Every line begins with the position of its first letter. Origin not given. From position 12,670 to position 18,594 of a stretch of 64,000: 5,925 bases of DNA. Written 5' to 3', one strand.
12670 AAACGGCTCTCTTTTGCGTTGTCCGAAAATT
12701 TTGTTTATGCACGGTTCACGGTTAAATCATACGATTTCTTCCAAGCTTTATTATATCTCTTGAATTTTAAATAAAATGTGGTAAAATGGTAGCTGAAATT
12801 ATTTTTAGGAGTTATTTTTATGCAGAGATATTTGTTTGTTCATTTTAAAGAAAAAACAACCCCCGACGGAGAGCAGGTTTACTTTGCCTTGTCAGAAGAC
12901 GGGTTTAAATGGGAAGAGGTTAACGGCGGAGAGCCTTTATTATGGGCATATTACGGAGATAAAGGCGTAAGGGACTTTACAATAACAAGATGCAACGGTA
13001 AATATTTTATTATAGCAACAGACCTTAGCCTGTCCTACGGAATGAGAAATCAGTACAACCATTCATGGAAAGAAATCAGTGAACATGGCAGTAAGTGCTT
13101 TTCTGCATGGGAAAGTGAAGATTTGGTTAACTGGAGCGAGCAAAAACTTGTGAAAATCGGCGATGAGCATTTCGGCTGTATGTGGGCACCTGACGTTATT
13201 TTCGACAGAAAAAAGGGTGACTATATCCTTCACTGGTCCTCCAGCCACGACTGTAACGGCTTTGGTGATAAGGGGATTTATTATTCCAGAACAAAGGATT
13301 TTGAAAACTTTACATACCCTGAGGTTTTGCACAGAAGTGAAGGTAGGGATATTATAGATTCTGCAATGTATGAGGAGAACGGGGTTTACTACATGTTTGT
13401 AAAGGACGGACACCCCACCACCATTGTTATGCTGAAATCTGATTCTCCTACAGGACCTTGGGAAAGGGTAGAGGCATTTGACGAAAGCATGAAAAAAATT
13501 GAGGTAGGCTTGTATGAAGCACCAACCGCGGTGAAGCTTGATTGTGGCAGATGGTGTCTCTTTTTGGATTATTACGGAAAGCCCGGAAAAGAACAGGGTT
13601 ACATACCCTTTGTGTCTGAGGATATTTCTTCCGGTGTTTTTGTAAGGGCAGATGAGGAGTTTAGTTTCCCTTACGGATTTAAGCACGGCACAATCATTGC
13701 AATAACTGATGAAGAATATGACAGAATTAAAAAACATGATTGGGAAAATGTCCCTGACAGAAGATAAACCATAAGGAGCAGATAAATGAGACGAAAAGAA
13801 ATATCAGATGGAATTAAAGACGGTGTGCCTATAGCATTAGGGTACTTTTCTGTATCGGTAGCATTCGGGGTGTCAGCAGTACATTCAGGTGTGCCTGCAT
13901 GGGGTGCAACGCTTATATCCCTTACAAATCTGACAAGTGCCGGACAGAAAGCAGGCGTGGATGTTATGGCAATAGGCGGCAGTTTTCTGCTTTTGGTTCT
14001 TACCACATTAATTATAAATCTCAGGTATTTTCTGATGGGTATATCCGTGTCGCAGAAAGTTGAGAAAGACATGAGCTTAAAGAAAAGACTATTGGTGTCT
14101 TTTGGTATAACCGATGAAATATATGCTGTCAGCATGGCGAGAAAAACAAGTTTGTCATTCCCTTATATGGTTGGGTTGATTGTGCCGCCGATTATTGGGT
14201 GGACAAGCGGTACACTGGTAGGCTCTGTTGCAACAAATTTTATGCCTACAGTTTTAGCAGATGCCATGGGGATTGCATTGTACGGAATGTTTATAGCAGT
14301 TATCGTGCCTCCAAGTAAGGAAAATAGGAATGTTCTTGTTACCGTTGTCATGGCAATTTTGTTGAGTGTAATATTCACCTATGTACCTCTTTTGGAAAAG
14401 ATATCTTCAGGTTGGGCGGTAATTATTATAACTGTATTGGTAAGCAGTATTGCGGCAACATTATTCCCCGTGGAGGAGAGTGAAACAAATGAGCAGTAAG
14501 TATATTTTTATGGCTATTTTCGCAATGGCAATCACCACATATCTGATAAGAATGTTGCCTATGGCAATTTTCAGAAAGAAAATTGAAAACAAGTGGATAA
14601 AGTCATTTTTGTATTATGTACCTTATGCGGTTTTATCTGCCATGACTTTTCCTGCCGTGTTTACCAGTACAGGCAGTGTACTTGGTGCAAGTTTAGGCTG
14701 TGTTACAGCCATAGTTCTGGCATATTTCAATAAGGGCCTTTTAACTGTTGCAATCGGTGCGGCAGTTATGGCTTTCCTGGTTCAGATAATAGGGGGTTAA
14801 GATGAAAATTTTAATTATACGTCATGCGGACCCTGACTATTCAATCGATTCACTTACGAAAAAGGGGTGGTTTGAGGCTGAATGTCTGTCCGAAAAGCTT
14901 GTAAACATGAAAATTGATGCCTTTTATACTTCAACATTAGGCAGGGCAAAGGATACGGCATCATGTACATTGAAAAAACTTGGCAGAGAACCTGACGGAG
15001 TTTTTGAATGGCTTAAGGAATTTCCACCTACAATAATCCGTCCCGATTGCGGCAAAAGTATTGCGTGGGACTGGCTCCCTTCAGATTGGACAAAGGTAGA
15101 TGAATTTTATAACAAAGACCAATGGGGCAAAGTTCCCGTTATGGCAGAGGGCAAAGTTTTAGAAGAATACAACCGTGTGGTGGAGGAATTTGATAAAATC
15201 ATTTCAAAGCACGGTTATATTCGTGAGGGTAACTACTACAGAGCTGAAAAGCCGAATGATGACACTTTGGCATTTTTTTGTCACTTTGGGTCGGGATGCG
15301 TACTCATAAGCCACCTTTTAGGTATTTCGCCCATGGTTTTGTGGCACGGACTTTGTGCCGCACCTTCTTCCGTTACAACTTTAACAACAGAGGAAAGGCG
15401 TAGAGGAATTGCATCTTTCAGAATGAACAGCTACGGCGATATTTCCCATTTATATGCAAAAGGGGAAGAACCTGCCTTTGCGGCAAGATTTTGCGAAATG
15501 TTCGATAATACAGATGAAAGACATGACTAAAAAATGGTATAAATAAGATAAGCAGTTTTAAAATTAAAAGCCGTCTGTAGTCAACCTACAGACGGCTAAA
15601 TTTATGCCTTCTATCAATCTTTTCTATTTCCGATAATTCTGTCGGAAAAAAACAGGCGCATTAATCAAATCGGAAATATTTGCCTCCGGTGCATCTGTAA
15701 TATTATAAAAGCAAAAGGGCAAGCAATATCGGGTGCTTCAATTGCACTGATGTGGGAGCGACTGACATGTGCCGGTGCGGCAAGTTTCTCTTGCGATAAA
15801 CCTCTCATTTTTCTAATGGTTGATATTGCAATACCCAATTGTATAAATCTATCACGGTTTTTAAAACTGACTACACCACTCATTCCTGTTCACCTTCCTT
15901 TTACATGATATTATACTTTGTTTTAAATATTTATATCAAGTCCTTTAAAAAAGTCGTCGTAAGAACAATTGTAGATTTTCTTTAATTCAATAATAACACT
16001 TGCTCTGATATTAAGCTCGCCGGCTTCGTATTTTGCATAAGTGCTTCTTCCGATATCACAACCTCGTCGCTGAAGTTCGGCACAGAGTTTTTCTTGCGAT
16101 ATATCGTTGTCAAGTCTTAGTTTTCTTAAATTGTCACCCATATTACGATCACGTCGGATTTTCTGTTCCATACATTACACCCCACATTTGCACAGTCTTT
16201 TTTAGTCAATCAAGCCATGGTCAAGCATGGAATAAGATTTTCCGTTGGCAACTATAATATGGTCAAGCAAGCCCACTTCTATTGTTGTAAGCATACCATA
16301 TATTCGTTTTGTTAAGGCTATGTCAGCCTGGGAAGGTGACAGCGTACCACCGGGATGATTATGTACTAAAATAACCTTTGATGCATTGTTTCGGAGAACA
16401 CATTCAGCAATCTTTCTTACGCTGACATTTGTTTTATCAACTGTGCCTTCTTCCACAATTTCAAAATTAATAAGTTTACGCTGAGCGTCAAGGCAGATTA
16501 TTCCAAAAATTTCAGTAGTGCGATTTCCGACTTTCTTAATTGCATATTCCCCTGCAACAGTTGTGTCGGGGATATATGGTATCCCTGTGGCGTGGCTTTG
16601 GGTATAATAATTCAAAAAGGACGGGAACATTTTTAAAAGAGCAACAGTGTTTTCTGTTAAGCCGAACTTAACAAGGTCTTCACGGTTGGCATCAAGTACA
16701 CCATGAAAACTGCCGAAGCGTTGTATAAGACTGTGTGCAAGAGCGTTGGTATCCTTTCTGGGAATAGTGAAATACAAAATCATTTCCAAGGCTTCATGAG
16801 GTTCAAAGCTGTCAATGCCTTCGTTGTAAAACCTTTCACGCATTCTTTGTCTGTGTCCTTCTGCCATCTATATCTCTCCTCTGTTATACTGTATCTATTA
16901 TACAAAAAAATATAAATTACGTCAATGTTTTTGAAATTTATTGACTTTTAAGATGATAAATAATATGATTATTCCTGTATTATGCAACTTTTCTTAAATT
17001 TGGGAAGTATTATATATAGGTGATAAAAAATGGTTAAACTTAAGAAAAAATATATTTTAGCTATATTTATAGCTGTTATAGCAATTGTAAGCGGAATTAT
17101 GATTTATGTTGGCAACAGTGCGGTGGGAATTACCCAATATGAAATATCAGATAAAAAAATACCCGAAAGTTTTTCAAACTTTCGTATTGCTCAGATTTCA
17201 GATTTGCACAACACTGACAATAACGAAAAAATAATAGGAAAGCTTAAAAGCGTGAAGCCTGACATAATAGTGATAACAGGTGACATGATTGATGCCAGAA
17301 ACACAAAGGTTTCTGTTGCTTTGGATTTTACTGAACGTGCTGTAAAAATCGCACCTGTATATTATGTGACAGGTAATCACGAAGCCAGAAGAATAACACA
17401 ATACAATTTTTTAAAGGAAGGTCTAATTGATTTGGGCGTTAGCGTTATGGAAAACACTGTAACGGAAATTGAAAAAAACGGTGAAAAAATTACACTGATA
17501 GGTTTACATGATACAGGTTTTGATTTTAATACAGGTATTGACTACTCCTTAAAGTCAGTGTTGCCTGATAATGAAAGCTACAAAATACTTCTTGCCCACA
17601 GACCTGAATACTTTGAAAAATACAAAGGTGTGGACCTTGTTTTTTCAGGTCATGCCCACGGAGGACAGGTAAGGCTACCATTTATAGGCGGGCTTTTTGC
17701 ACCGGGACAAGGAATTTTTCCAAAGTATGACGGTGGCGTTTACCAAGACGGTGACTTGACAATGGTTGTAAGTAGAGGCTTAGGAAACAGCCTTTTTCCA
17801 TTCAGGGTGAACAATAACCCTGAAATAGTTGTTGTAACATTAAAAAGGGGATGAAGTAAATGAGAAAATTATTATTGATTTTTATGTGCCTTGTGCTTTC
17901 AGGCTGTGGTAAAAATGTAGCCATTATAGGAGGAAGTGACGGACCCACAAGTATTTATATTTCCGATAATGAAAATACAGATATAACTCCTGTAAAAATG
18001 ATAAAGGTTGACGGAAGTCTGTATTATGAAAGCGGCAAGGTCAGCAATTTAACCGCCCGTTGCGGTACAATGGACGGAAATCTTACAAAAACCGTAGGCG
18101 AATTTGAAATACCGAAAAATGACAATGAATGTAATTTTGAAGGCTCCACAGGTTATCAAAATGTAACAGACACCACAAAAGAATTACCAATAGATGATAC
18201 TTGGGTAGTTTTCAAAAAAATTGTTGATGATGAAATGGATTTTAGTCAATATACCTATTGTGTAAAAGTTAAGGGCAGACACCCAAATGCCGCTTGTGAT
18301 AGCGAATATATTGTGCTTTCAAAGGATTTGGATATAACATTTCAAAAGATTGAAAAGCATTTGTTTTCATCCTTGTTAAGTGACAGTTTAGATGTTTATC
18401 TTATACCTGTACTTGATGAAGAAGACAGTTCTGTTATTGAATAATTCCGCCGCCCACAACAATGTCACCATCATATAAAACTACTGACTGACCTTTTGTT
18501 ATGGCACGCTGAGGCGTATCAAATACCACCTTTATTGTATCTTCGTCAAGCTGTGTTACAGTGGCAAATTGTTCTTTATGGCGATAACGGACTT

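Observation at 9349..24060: Carbohydrate-active gene block: GH88/105-like enzyme with 3x discoidin/CBM32 repeats, GH43-clan propeller, AraC regulator and secreted DUF1680 (GH127/146-like) enzyme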

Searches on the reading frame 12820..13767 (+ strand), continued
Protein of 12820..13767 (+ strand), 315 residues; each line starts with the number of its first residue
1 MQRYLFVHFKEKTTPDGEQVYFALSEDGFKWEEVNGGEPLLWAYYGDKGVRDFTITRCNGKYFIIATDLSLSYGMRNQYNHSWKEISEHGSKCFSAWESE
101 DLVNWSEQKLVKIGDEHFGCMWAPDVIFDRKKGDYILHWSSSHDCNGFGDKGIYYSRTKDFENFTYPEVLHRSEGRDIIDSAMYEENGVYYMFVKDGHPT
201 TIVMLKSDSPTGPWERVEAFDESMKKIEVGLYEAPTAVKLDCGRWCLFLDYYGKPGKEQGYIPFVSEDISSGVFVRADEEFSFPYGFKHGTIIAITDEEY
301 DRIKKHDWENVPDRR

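Call 57: fold_search(model_id=the predicted structure, library=pdb)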
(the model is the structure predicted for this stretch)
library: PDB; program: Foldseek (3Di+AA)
matches with E <= 10: 953; with E <= 0.001: 282
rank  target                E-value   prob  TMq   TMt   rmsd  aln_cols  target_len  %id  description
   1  5z5d                  1.4e-09  1.00  0.58  0.38   9.2       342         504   15  Crystal structure of a thermostable glycoside hydrolase family 43 {beta}-1,4-xylosidase from Geobacillus thermoleovorans (released 2018-04-25)
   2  6ms2                  3.1e-09  1.00  0.56  0.37   7.8       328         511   12  Crystal structure of the GH43 BlXynB protein from Bacillus licheniformis (released 2019-04-17)
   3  7zei_A                5.2e-09  1.00  0.50  0.51   4.6       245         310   18  Thermostable GH159 glycoside hydrolase from Caldicellulosiruptor at 1.7 A (released 2022-08-03)
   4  7zei_C                5.8e-09  1.00  0.50  0.51   4.5       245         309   18  Thermostable GH159 glycoside hydrolase from Caldicellulosiruptor at 1.7 A (released 2022-08-03)
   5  4qqs_A                6.4e-09  1.00  0.51  0.51   4.9       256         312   16  Crystal structure of a thermostable family-43 glycoside hydrolase (released 2015-03-11)
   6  6ms3_B                8.3e-09  1.00  0.58  0.38   6.2       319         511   14  Crystal structure of the GH43 protein BlXynB mutant (K247S) from Bacillus licheniformis (released 2019-04-17)
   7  6ms3_A                1.5e-08  1.00  0.58  0.38   6.2       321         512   14  Crystal structure of the GH43 protein BlXynB mutant (K247S) from Bacillus licheniformis (released 2019-04-17)
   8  4qqs_B                1.5e-08  1.00  0.60  0.61   5.8       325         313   15  Crystal structure of a thermostable family-43 glycoside hydrolase (released 2015-03-11)
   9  7byx_A                1.7e-08  1.00  0.49  0.37   4.6       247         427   16  Crystal structure of exo-beta-1,3-galactanase from Phanerochaete chrysosporium Pc1,3Gal43A E208A with beta-1,3-galacto (released 2020-11-04)
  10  6mly_B                2.4e-08  1.00  0.54  0.24   5.8       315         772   15  Bifunctional GH43-CE Bacteroides eggerthii, BACEGG_01304 (released 2019-10-02)
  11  5jox_A                2.4e-08  1.00  0.54  0.36   8.9       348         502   15  Bacteroides ovatus Xyloglucan PUL GH43A in complex with AraDNJ (released 2016-08-10)
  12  4kcb_A                2.6e-08  1.00  0.59  0.61   4.5       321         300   16  Crystal Structure of Exo-1,5-alpha-L-arabinanase from Bovine Ruminal Metagenomic Library (released 2014-02-05)
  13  5joz_A                2.6e-08  1.00  0.51  0.33   7.5       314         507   16  Bacteroides ovatus Xyloglucan PUL GH43B (released 2016-08-10)
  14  8uws_A                3.2e-08  1.00  0.57  0.36   8.1       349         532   13  Cryo-EM structure of an Enterobacter GH43 Beta-Xylosidase: EcXyl43 (released 2024-05-15)
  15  5joz_B                3.3e-08  1.00  0.51  0.34   8.4       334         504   15  Bacteroides ovatus Xyloglucan PUL GH43B (released 2016-08-10)
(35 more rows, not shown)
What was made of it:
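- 12820..13767 (+): Cytoplasmic 315-aa GH43-related five-bladed propeller (PF22847-type), a separate transcription unit. Best PDB TM-scores are 0.5-0.6 at 12-18% identity (call 57).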

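Call 58: search_protein_families(library=ncbifam, proteins=[window:12820-13767:+], max_evalue=0.001)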
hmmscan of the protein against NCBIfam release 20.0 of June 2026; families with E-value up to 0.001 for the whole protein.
window:12820-13767:+ (315 aa): 1 family
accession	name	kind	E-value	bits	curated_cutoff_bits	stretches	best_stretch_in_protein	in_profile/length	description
NF052546.1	AlpArbfursidBAD1527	equivalog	1.5e-40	139.7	500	1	2-200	3-211/341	alpha-arabinofuranosidase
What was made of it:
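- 12820..13767 (+): NCBIfam alpha-arabinofuranosidase BAD_1527 at 140 bits, below the 500-bit cut-off (call 58).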

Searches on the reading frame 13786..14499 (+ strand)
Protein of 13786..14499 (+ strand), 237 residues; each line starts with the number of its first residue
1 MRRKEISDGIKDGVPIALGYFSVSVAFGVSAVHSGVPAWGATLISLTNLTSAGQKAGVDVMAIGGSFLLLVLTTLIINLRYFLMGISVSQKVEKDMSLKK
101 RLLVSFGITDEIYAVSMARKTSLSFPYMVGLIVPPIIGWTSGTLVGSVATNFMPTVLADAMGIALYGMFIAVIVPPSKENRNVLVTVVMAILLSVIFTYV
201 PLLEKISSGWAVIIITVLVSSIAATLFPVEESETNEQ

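Call 4: search_protein_families(library=pfam, proteins=[window:13786-14499:+], max_evalue=0.01)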
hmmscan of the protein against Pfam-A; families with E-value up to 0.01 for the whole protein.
window:13786-14499:+ (237 aa): 1 family
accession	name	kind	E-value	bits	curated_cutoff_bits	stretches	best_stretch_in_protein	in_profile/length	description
PF03591.19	AzlC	-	1.6e-36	126.2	32.1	1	15-152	1-136/137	AzlC protein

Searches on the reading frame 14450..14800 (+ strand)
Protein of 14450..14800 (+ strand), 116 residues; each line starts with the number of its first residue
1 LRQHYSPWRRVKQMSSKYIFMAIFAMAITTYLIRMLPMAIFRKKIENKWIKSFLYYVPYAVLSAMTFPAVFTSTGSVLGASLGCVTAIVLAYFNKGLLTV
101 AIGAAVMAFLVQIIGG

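Call 4: search_protein_families(library=pfam, proteins=[window:14450-14800:+], max_evalue=0.01)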
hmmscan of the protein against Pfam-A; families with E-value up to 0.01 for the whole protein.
window:14450-14800:+ (116 aa): 1 family
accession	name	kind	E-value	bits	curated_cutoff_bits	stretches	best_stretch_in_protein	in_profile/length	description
PF05437.17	AzlD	-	9.9e-19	67.8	23.7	1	19-110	1-98/99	Branched-chain amino acid transport protein (AzlD)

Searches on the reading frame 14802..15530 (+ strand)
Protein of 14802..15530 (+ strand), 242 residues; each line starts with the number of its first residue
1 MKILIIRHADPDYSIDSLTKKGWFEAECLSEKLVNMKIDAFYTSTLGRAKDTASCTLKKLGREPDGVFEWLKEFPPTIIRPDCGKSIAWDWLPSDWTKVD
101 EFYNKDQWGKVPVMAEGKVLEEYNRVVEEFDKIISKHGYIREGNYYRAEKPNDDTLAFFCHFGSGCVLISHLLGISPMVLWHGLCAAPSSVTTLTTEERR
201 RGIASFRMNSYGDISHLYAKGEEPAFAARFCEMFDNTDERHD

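Call 4: search_protein_families(library=pfam, proteins=[window:14802-15530:+], max_evalue=0.01)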
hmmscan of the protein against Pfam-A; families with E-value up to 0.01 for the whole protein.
window:14802-15530:+ (242 aa): 1 family
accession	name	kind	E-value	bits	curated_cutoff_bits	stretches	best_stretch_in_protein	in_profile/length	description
PF00300.27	His_Phos_1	-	9.5e-12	45.4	21.7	1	3-64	1-71/194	Histidine phosphatase superfamily (branch 1)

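Call 58: search_protein_families(library=ncbifam, proteins=[window:14802-15530:+], max_evalue=0.001)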
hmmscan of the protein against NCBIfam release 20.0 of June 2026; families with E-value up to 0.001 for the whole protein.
window:14802-15530:+ (242 aa): 2 families
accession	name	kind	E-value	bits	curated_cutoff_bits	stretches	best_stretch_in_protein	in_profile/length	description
TIGR03162.1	ribazole_cobC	equivalog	4.3e-07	29.5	162.9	1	17-136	23-134/176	alpha-ribazole phosphatase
NF038349.1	dPGM_arch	equivalog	0.00016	21.6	225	1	16-63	24-71/194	2,3-diphosphoglycerate-dependent phosphoglycerate mutase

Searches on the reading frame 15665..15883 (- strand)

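Call 105: search_protein_families(library=pfam, proteins=[window:15665-15883:-], max_evalue=0.001)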
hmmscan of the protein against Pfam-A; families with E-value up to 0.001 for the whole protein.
window:15665-15883:- (72 aa): 3 families
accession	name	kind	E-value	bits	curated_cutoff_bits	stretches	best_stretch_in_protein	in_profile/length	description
PF01381.28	HTH_3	-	2.9e-06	27.7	23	1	22-49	3-30/55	Helix-turn-helix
PF12844.13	HTH_19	-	7.1e-06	26.3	30.2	1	17-50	1-34/64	Helix-turn-helix domain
PF13560.12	HTH_31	-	3.6e-05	24.4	27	1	15-50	1-36/64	Helix-turn-helix domain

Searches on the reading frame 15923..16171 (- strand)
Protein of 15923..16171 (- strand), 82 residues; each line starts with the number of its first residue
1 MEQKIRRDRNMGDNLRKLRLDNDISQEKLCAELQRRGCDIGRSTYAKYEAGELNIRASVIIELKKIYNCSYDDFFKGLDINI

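Call 105: search_protein_families(library=pfam, proteins=[window:15923-16171:-], max_evalue=0.001)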
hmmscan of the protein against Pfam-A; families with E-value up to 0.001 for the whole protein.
window:15923-16171:- (82 aa): 3 families
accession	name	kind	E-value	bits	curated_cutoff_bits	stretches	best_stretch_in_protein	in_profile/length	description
PF01381.28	HTH_3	-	8.2e-09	35.8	23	1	15-74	1-55/55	Helix-turn-helix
PF13560.12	HTH_31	-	2.5e-05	24.9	27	1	11-70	2-57/64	Helix-turn-helix domain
PF13443.12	HTH_26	-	0.00011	22.8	22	1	14-75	1-58/63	Cro/C1-type HTH DNA-binding domain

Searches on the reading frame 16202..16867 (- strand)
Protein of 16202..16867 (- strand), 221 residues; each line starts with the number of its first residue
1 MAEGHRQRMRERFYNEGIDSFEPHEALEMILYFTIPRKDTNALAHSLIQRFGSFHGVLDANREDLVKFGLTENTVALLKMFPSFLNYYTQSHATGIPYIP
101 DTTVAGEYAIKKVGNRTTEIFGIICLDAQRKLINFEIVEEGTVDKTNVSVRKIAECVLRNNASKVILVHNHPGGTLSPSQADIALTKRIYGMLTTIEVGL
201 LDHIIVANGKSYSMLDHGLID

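Call 4: search_protein_families(library=pfam, proteins=[window:16202-16867:-], max_evalue=0.01)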
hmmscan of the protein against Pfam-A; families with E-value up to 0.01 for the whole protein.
window:16202-16867:- (221 aa): 2 families
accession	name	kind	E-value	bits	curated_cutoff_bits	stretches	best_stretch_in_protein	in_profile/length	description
PF04002.20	RadC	-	6.5e-36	123.4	22.1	1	105-218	7-120/121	RadC-like JAB domain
PF20582.4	UPF0758_N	-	0.0033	17.9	27.1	1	6-68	7-68/77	UPF0758 N-terminal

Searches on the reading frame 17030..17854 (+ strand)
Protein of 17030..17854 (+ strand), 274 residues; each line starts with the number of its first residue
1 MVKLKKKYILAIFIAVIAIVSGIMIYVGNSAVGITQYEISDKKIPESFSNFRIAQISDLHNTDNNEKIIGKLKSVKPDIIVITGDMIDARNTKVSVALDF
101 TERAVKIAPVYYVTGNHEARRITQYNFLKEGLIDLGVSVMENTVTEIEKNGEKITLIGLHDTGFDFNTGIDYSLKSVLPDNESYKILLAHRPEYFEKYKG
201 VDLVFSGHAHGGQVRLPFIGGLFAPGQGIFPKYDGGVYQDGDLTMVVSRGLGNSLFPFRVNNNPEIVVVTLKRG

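Call 4: search_protein_families(library=pfam, proteins=[window:17030-17854:+], max_evalue=0.01)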
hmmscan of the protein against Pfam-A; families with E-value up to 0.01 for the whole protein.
window:17030-17854:+ (274 aa): 2 families
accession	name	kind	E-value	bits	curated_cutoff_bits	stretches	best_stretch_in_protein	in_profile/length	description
PF00149.33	Metallophos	-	1.6e-18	68.3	21.5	1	51-211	1-190/191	Calcineurin-like phosphoesterase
PF12850.12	Metallophos_2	-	2.7e-10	40.9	27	1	52-211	2-118/154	Calcineurin-like phosphoesterase superfamily domain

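Call 58: search_protein_families(library=ncbifam, proteins=[window:17030-17854:+], max_evalue=0.001)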
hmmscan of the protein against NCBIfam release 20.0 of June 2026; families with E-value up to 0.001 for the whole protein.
window:17030-17854:+ (274 aa): 5 families
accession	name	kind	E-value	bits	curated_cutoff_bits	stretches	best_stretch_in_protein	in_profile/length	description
NF008460.0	PRK11340.1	equivalog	1.3e-28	100.2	188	1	4-271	3-270/271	phosphodiesterase YaeI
NF033458.1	lipid_A_LpxG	equivalog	4.2e-20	72.3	350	2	180-273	220-320/321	UDP-2,3-diacylglucosamine diphosphatase LpxG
TIGR00040.1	yfcE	subfamily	1.5e-07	31.6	56.25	1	52-211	2-117/158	YfcE family phosphodiesterase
TIGR04123.1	P_estr_lig_assc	hypoth_equivalog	7.4e-05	22.2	150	0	61-119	49-110/207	ligase-associated DNA damage response endonuclease PdeM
TIGR03729.1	acc_ester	subfamily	0.0003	20.3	148.25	0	52-159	1-108/239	putative phosphoesterase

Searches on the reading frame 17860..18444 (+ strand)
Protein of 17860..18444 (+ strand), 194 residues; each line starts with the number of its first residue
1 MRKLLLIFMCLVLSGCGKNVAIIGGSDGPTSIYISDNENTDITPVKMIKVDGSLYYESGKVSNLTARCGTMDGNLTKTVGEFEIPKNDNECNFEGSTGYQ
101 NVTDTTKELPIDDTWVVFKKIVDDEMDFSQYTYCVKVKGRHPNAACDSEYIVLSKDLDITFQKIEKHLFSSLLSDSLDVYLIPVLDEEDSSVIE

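Call 41: search_protein_families(library=pfam, proteins=[window:17860-18444:+], max_evalue=0.001)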
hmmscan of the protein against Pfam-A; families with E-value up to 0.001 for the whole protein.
window:17860-18444:+ (194 aa): 0 families

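Call 58: search_protein_families(library=ncbifam, proteins=[window:17860-18444:+], max_evalue=0.001)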
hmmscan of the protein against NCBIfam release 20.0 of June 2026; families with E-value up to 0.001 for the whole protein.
window:17860-18444:+ (194 aa): 0 families
